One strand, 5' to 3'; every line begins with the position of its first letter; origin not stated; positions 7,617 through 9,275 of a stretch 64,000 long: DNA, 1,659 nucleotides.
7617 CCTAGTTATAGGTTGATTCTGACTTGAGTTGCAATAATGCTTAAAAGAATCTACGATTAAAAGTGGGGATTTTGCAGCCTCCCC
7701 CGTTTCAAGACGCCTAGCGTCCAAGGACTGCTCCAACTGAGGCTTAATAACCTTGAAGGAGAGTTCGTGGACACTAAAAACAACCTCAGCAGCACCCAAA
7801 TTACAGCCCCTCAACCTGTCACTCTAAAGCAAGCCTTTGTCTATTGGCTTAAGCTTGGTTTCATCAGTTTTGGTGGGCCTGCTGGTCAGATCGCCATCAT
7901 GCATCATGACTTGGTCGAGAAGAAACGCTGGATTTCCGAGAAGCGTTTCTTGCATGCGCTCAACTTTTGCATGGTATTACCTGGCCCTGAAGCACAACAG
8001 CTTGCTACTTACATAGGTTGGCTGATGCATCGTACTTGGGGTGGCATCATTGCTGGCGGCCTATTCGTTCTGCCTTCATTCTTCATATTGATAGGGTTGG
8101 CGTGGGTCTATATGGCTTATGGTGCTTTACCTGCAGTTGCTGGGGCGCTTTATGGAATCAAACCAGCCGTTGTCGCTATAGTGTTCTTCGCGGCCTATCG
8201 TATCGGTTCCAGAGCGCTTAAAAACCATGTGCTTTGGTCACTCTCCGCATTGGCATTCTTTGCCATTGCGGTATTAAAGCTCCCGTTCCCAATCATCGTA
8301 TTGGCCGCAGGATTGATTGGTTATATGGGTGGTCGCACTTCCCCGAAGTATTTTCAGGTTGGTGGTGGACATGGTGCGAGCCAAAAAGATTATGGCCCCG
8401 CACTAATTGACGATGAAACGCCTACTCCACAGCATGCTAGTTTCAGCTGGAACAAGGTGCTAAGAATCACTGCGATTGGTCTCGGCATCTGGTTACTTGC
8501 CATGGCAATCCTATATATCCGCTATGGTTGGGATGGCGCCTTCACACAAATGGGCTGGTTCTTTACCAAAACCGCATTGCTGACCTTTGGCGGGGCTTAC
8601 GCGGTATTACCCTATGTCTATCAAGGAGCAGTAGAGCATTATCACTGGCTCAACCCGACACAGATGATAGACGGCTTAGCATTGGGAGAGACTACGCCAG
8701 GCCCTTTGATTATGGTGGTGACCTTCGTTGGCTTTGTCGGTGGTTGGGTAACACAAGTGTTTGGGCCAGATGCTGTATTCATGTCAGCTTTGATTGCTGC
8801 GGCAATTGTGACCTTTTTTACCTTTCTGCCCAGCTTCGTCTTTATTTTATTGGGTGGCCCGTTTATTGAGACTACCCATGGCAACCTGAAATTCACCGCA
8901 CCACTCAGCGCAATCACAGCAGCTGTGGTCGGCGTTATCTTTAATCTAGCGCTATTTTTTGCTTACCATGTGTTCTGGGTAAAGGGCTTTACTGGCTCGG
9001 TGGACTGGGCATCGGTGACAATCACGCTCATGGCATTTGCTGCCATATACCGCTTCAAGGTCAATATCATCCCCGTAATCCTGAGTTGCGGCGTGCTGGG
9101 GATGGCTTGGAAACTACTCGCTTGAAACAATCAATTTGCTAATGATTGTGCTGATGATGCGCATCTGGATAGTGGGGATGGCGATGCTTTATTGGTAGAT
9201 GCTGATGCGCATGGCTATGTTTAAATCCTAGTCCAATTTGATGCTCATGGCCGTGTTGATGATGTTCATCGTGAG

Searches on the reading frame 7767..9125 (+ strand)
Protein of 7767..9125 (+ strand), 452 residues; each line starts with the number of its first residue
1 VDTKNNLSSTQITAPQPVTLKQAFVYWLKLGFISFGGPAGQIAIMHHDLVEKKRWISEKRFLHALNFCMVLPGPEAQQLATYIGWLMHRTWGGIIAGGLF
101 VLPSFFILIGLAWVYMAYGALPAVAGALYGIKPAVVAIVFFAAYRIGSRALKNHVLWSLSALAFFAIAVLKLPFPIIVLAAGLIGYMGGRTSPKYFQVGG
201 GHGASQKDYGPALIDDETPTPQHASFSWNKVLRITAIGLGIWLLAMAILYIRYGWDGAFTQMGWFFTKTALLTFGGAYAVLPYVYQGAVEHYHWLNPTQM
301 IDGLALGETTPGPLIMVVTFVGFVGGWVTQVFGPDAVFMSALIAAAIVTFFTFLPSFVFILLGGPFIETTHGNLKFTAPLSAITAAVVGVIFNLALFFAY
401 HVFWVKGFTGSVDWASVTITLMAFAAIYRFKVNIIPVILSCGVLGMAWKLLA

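Call 3: search_protein_families(library=pfam, proteins=[window:7767-9125:+], max_evalue=0.01)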
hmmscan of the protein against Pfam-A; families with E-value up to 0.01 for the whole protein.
window:7767-9125:+ (452 aa): 1 family
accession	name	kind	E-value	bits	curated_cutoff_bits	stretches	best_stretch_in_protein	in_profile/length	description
PF02417.20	Chromate_transp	-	6.1e-80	267.5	28.6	2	22-186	2-166/166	Chromate transporter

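Call 4: search_protein_families(library=ncbifam, proteins=[window:7767-9125:+], max_evalue=0.01)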
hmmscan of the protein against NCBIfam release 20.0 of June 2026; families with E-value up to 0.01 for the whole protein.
window:7767-9125:+ (452 aa): 3 families
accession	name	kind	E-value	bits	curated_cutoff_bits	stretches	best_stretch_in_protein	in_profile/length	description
TIGR00937.1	2A51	subfamily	2.7e-73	247.7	171.7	1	28-445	2-368/368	chromate efflux transporter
NF053759.1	ChrTpChrBBac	equivalog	1.2e-23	83.8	250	2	28-173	9-152/180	chromate efflux transporter ChrB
NF053760.1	ChrTpChrABac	equivalog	4.2e-23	82.4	250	2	31-183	14-169/178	chromate efflux transporter ChrA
